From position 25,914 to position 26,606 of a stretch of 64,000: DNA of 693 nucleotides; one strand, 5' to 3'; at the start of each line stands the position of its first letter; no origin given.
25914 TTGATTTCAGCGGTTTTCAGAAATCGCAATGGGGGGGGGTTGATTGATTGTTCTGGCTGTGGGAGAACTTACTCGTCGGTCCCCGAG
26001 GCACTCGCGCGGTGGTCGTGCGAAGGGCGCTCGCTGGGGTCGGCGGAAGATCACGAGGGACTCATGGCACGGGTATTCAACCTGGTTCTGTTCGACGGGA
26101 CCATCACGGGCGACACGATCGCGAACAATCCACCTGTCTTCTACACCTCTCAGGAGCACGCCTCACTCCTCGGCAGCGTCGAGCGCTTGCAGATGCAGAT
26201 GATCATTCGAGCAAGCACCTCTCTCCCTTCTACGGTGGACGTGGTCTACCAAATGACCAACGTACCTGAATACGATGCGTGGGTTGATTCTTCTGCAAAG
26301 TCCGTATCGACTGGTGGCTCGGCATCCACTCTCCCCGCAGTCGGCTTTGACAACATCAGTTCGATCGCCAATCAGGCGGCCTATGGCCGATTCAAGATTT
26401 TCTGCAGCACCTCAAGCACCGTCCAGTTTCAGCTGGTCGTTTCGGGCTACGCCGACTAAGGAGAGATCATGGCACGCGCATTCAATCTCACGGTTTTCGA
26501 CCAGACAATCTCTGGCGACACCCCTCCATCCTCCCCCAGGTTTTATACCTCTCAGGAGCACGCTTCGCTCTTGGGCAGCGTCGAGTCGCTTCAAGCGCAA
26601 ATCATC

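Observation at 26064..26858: Tandem ~130-aa paralogs with a conserved N-terminal half and a diverging C-terminal half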

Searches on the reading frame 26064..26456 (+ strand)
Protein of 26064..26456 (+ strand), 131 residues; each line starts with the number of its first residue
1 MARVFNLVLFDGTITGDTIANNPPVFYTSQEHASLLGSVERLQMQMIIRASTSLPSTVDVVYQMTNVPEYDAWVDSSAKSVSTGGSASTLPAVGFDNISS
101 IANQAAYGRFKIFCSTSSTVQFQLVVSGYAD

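Call 4: search_protein_families(library=pfam, proteins=[window:26064-26456:+], max_evalue=1)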
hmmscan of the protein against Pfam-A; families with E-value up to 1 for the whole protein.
window:26064-26456:+ (131 aa): 0 families

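Call 6: find_homologous_proteins(query=window:26064-26456:+, max_evalue=0.001)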
Query window:26064-26456:+ (131 aa): 11 proteins with E <= 0.001 among 24 candidates.
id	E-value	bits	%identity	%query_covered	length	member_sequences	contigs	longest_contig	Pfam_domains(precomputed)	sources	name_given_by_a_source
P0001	4.7e-78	277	100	100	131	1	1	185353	-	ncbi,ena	-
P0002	8.5e-68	244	86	100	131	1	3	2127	-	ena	-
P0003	7.0e-51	189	71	100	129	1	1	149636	-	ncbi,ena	-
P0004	1.1e-46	175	65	100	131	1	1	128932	-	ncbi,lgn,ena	-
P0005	2.5e-38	149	56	100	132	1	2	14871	-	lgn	-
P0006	1.9e-36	142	55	100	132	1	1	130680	-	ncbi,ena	-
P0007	2.0e-36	142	53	100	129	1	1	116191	-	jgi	-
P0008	7.9e-36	140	57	100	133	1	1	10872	-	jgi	-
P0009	6.1e-32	128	53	100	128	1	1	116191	-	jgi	-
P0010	4.8e-29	119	51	99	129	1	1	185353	-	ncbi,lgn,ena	-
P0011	6.5e-28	115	51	99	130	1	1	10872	-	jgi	-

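Call 7: search_protein_families(library=ncbifam, proteins=[window:26064-26456:+], max_evalue=1)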
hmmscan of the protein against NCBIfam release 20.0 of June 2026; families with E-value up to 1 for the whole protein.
window:26064-26456:+ (131 aa): 0 families

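Call 8: search_solved_structures(query=window:26064-26456:+, max_evalue=10)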
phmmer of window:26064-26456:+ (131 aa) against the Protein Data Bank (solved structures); distinct sequences matched with E-value up to 10: 4.
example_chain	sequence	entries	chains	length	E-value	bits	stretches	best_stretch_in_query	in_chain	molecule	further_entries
2cxy_A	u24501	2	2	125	0.19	15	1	56-95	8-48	BAF250b subunit | AT-rich interactive domain-containing protein 1B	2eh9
5dxw_A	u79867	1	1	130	0.23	14.8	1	50-88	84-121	PD-L1 nanobody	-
9ybr_A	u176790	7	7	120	0.35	14.2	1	59-95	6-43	AT-rich interactive domain-containing protein 1B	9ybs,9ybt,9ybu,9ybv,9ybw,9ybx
8b6v_A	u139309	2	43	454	1.6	12.1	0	81-121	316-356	Mpf2Ba1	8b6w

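Call 10: find_encoding_contigs(protein=P0001, flank=10000, max_places=3)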
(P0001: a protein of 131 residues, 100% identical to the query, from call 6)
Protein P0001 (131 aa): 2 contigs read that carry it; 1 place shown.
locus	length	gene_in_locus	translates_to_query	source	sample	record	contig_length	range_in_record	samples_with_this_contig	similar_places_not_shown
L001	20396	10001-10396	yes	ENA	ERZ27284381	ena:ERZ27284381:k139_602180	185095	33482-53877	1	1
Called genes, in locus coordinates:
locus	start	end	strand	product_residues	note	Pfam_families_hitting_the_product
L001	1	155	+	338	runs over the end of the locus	PF25539:Bestrophin_2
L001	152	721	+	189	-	PF01613:Flavin_Reduct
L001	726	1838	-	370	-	PF02558:ApbA, PF08546:ApbA_C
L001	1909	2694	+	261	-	PF04452:Methyltrans_RNA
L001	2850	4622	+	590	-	PF00069:Pkinase, PF07714:PK_Tyr_Ser-Thr, PF01636:APH (faint)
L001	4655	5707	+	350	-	-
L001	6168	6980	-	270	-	-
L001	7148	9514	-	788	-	-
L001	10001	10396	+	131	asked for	-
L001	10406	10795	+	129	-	-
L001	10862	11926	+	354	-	-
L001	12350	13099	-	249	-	-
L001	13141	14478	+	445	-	PF02397:Bac_transf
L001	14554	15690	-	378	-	PF14238:DUF4340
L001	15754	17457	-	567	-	PF23355:IFT52_GIFT (faint), PF23357:DUF7088, PF09822:ABC_transp_aux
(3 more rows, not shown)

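Call 11: find_encoding_contigs(protein=P0003, flank=10000, max_places=2)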
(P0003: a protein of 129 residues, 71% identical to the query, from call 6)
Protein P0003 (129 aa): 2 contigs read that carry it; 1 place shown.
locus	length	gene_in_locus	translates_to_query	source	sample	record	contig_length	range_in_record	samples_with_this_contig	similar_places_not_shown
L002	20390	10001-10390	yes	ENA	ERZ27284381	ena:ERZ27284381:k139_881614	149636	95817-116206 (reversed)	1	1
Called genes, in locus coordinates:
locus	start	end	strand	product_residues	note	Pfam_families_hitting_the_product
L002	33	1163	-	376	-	-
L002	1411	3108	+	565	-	PF00069:Pkinase, PF07714:PK_Tyr_Ser-Thr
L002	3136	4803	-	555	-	PF01642:MM_CoA_mutase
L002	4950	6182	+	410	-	PF00072:Response_reg, PF00512:HisKA, PF02518:HATPase_c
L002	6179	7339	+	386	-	PF00266:Aminotran_5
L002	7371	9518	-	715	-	PF25390:WD40_RLD, PF25384:Alsin_RLD (faint), PF00415:RCC1 (weak), PF13540:RCC1_2, PF00415:RCC1, PF25390:WD40_RLD, PF00415:RCC1 (weak)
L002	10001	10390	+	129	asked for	-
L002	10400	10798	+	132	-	-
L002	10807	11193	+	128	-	-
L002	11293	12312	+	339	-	-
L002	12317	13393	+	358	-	PF13540:RCC1_2 (faint), PF25390:WD40_RLD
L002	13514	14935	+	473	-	PF00654:Voltage_CLC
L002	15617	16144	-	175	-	-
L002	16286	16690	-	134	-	-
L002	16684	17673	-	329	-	PF00490:ALAD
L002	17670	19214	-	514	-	PF00590:TP_methylase, PF02602:HEM4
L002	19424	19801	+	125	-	PF02643:DUF192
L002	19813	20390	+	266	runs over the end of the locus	PF00160:Pro_isomerase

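Call 12: find_encoding_contigs(protein=P0004, flank=10000, max_places=2)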
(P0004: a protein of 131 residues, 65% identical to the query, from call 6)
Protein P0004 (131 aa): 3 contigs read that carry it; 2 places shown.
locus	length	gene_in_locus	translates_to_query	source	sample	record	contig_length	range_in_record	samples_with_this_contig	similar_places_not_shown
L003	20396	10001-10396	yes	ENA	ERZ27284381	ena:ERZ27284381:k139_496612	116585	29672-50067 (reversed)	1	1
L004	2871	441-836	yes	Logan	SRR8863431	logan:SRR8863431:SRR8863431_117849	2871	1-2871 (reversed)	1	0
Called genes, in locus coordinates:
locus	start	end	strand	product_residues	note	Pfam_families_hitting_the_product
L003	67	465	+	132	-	-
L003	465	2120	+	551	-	-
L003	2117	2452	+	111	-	PF18073:Zn_ribbon_LapB (faint)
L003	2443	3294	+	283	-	PF13814:Replic_Relax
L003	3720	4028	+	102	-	-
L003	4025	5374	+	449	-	PF00589:Phage_integrase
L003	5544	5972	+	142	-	-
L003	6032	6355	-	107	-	-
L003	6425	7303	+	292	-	-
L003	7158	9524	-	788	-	-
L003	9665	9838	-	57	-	-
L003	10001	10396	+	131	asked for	-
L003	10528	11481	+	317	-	-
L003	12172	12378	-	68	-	-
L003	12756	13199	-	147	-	-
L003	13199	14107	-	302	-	-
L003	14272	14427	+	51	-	-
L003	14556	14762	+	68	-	-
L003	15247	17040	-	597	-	PF02310:B12-binding, PF04055:Radical_SAM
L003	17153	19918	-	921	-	-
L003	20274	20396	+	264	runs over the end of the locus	-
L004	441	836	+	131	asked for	-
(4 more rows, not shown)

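Call 13: find_encoding_contigs(protein=P0006, flank=10000, max_places=2)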
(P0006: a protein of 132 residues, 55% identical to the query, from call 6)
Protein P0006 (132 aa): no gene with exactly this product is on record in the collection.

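Call 14: find_encoding_contigs(protein=P0007, flank=10000, max_places=2)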
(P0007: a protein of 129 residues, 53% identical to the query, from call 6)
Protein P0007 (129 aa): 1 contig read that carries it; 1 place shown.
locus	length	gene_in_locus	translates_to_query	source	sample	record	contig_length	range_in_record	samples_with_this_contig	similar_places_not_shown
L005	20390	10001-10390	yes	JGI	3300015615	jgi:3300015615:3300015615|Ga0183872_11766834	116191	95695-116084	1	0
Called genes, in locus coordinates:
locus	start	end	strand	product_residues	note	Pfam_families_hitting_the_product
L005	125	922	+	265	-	PF04452:Methyltrans_RNA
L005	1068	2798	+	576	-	PF00069:Pkinase, PF07714:PK_Tyr_Ser-Thr, PF01636:APH (faint)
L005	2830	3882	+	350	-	PF13557:Phenol_MetA_deg (faint)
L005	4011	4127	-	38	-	-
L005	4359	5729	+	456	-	PF02397:Bac_transf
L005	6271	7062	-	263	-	-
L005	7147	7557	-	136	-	PF25390:WD40_RLD, PF13540:RCC1_2, PF25384:Alsin_RLD (weak), PF13540:RCC1_2 (weak), PF00415:RCC1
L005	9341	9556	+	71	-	-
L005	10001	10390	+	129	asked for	-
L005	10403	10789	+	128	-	-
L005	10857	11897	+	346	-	-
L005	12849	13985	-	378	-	PF14238:DUF4340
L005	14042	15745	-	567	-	PF23355:IFT52_GIFT (faint), PF23357:DUF7088, PF09822:ABC_transp_aux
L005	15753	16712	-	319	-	PF12679:ABC2_membrane_2, PF12730:ABC2_membrane_4 (weak), PF13346:ABC2_membrane_5 (weak), PF12698:ABC2_membrane_3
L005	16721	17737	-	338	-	PF00005:ABC_tran, PF13304:AAA_21 (faint)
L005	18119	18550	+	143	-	PF13279:4HBT_2, PF03061:4HBT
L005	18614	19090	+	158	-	PF00885:DMRL_synthase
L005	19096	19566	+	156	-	PF01029:NusB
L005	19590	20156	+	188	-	PF02789:Peptidase_M17_N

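Call 22: search_protein_families(library=phrogs, proteins=[window:26064-26456:+], max_evalue=1)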
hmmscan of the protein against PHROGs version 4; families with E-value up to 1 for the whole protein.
window:26064-26456:+ (131 aa): 0 families

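Call 24: predict_structure(alignment_id=A1)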
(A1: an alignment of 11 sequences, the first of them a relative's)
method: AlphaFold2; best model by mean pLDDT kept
length: 131 residues; sequences in the alignment: 11
mean_pLDDT: 71.8   pTM: 0.64
mean pLDDT of the five models: 71.8, 71.5, 68.9, 68.5, 68.2
residues with pLDDT >= 90: 0; 70-90: 81; 50-70: 50; < 50: 0
segments of 3 or more residues with pLDDT < 50: none
pLDDT, mean of each block of 10 residues (from residue 1): 78 72 68 74 84 75 69 55 58 77 65 77 84 68
secondary structure, 60 per line:
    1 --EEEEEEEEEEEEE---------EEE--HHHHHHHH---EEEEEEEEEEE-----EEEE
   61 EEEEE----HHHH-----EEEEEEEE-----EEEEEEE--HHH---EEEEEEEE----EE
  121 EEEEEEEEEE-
elements in order: E3-15 E25-27 H30-37 E41-51 E57-65 H70-73 E79-86 E92-98 E107-114 E119-130

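Call 26: search_protein_representatives(alignment_id=A1)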
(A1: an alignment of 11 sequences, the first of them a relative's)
Query: 11 sequences, 130 profile positions. Proteins with E-value up to 0.001 (for the whole library): 44; up to 1e-10: 26; up to 1e-30: 1. The best 44 are listed.
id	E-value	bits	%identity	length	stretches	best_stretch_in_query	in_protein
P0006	7.6e-61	220.0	-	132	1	1-130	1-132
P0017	1.5e-30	122.0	-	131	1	1-127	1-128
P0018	4.7e-24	101.0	-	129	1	1-127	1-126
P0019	2.5e-23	98.6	-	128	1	1-127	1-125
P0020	8.8e-22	93.6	-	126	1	1-129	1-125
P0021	5.9e-21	91.0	-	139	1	1-128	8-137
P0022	1.9e-20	89.3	-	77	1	56-130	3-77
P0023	2.6e-20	88.9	-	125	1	1-129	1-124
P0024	1.3e-19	86.6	-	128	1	1-128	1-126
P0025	4.8e-19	84.8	-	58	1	1-46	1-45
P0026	1.1e-18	83.6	-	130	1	1-128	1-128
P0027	6.2e-18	81.2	-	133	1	1-129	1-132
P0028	2.1e-16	76.2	-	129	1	1-129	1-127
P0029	3.2e-15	72.4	-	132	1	1-128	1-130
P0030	6.6e-15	71.4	-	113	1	24-128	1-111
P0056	1.4e-04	38.0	-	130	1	1-128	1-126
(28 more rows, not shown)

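Call 34: find_related_loci(query=A4, collection=genome_contigs, flank=8000)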
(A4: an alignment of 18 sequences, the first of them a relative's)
Query A4 (129 aa) in genome_contigs; peptide patterns used: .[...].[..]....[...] (x = any residue, [..] = any of these).
28 stretches matched a pattern; 7 encode a relative of the query (tblastn E <= 1e-3); 7 distinct loci.
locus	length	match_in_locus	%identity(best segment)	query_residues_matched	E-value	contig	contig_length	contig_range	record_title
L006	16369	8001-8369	43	1-126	3e-28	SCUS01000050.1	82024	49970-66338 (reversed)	MAG: Myxococcaceae bacterium isolate GW715_bin.15 GW715_bin.15-27303, whole genome shotgun sequence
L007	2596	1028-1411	46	1-129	5e-27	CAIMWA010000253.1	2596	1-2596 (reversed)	MAG: uncultured delta proteobacterium isolate VK_bin-2715 genome assembly, contig: bin-2715:253/685, whole genome shotgu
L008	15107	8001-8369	39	1-126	3e-25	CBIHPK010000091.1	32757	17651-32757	MAG TPA_asm: uncultured Myxococcaceae bacterium isolate SRR18156209_binner13_Refined_17 genome assembly, contig: ERZ2733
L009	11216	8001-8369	41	1-126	3e-24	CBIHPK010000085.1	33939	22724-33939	MAG TPA_asm: uncultured Myxococcaceae bacterium isolate SRR18156209_binner13_Refined_17 genome assembly, contig: ERZ2733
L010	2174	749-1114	41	1-126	1e-23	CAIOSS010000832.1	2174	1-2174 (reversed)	MAG: uncultured delta proteobacterium isolate Loclat_bin-08890 genome assembly, contig: bin-08890:0832/1467, whole genom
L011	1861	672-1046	40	1-126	1e-21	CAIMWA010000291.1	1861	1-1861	MAG: uncultured delta proteobacterium isolate VK_bin-2715 genome assembly, contig: bin-2715:291/685, whole genome shotgu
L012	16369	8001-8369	42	1-126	5e-27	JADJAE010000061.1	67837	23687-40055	MAG: Deltaproteobacteria bacterium isolate AalW_18-Q3-R10-53_BATAC.29 tig00038201-10-683960, whole genome shotgun sequen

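Call 38: search_protein_families(library=pfam, proteins=[L002:11260-12309:+, L006:8410-10230:+, L009:8410-10245:+, L008:10259-11413:+, L010:1154-2080:+, L007:1198-2595:+], max_evalue=1)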
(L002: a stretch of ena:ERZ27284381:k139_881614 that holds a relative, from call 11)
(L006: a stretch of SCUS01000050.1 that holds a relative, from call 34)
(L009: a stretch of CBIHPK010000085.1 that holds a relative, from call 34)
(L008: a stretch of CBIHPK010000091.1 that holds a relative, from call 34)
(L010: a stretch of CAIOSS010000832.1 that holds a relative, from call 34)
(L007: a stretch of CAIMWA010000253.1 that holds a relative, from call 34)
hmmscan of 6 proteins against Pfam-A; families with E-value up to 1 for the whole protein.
L002:11260-12309:+ (350 aa): 0 families

L006:8410-10230:+ (607 aa): 0 families

L009:8410-10245:+ (612 aa): 0 families

L008:10259-11413:+ (385 aa): 0 families

L010:1154-2080:+ (309 aa): 0 families

L007:1198-2595:+ (466 aa): 0 families

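Call 42: find_related_loci(query=A4, collection=viral_contigs, flank=8000)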
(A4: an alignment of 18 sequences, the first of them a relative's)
Query A4 (129 aa) in viral_contigs; peptide patterns used: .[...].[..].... (x = any residue, [..] = any of these).
7 stretches matched a pattern, but none encodes a relative of the query by tblastn (E <= 1e-3).

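Call 43: find_related_loci(query=A1, collection=viral_contigs, flank=8000)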
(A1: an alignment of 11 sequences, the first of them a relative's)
Query A1 (131 aa) in viral_contigs; peptide patterns used: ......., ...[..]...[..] (x = any residue, [..] = any of these).
23 stretches matched a pattern, but none encodes a relative of the query by tblastn (E <= 1e-3).

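Call 44: find_related_loci(query=A4, collection=metagenome_contigs, flank=6000)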
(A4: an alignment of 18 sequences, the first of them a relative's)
Query A4 (129 aa) in metagenome_contigs; peptide patterns used: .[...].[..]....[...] (x = any residue, [..] = any of these).
23 stretches matched a pattern; 7 encode a relative of the query (tblastn E <= 1e-3); 7 distinct loci.
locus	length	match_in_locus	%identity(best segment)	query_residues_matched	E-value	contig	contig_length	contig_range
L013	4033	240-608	42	1-126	7e-24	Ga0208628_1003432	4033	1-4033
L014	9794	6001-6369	42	1-126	7e-24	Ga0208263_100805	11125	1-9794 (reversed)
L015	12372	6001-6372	42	1-127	5e-19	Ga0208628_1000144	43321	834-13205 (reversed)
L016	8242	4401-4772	42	1-127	5e-19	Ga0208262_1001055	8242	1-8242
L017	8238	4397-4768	42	1-127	5e-19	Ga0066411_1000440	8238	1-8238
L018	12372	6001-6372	42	1-127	5e-19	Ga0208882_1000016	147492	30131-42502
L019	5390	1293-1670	37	1-127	1e-16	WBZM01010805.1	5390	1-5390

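Call 50: search_protein_families(library=ncbifam, proteins=[L006:40-4290:+, L008:235-2409:+, L012:72-3380:+, L014:768-4424:-, L019:4224-5390:+], max_evalue=0.001)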
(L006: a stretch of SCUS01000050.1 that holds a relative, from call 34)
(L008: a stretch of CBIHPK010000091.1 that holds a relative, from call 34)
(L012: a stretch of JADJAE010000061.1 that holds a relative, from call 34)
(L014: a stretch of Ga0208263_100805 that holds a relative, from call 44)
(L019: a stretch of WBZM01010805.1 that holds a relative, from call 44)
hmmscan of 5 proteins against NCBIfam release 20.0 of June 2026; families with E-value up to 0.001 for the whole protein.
L006:40-4290:+ (1417 aa): 1 family
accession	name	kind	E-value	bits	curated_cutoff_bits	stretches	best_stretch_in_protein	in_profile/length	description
NF041328.1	C_rich_MXAN6577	subfamily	1.3e-142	469.5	100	7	417-539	21-145/145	MXAN_6577-like cysteine-rich protein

L008:235-2409:+ (725 aa): 1 family
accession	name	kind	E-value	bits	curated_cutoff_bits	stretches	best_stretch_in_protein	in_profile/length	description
NF041328.1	C_rich_MXAN6577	subfamily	2.5e-18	66.4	100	1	118-204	20-106/145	MXAN_6577-like cysteine-rich protein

L012:72-3380:+ (1103 aa): 1 family
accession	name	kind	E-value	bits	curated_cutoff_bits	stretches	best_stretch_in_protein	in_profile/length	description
NF041328.1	C_rich_MXAN6577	subfamily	6e-144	473.8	100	7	415-538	20-145/145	MXAN_6577-like cysteine-rich protein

L014:768-4424:- (1219 aa): 1 family
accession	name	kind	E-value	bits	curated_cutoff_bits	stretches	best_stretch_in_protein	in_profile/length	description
NF041328.1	C_rich_MXAN6577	subfamily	1.9e-58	196.5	100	5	979-1098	31-144/145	MXAN_6577-like cysteine-rich protein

L019:4224-5390:+ (389 aa): 0 families

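Call 51: predict_structure(alignment_id=A3)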
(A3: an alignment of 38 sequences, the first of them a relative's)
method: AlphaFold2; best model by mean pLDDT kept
length: 131 residues; sequences in the alignment: 38
mean_pLDDT: 89.7   pTM: 0.79
mean pLDDT of the five models: 89.7, 86.5, 86.0, 85.9, 84.2
residues with pLDDT >= 90: 80; 70-90: 48; 50-70: 3; < 50: 0
segments of 3 or more residues with pLDDT < 50: none
pLDDT, mean of each block of 10 residues (from residue 1): 90 84 86 91 94 92 89 88 88 92 89 90 94 81
secondary structure, 60 per line:
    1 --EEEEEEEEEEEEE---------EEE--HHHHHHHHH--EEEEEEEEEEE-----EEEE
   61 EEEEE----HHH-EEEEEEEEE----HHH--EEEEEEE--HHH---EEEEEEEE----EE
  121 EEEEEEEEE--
elements in order: E3-15 E25-27 H30-38 E41-51 E57-65 E74-82 E92-98 E107-114 E119-129

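Call 55: fold_search(model_id=the predicted structure, library=viral)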
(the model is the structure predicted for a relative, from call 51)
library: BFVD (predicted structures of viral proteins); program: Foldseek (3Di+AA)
matches with E <= 10: 1837; with E <= 0.001: 122
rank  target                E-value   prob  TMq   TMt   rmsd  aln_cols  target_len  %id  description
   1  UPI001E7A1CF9         4.6e-06  1.00  0.49  0.55   5.1       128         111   16  (no name look-up for this kind of identifier)
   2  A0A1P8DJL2            2.3e-05  1.00  0.61  0.55   3.6       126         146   13  (no name in the UniProt tables at hand)
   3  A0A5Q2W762            2.3e-05  1.00  0.54  0.41   5.4       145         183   16  (no name in the UniProt tables at hand)
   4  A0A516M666            2.6e-05  1.00  0.61  0.65   4.8       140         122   12  (no name in the UniProt tables at hand)
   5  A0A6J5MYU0            3.8e-05  1.00  0.60  0.60   4.5       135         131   13  Uncharacterized protein [uncultured Caudovirales phage]
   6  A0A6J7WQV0            4.6e-05  1.00  0.61  0.69   4.4       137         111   12  Uncharacterized protein [uncultured Caudovirales phage]
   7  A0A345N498            4.9e-05  1.00  0.41  0.31   9.4       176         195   11  (no name in the UniProt tables at hand)
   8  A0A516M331            5.6e-05  1.00  0.45  0.16   6.8       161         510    9  (no name in the UniProt tables at hand)
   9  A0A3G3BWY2            7.6e-05  1.00  0.57  0.52   3.8       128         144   10  (no name in the UniProt tables at hand)
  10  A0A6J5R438            8.1e-05  1.00  0.47  0.43   8.5       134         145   11  Uncharacterized protein [uncultured Caudovirales phage]
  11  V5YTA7                8.6e-05  1.00  0.58  0.64   4.7       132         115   10  Uncharacterized protein [Pseudomonas phage PPpW-3]
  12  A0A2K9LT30            9.2e-05  0.97  0.34  0.23  14.4       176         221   13  Capsid [uncultured virus]
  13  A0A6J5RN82            9.8e-05  1.00  0.57  0.55   5.1       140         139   10  Uncharacterized protein [uncultured Caudovirales phage]
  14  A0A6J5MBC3            9.8e-05  1.00  0.52  0.47   4.9       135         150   14  Uncharacterized protein [uncultured Caudovirales phage]
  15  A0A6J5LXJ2            9.8e-05  1.00  0.51  0.54   5.8       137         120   15  Uncharacterized protein [uncultured Caudovirales phage]
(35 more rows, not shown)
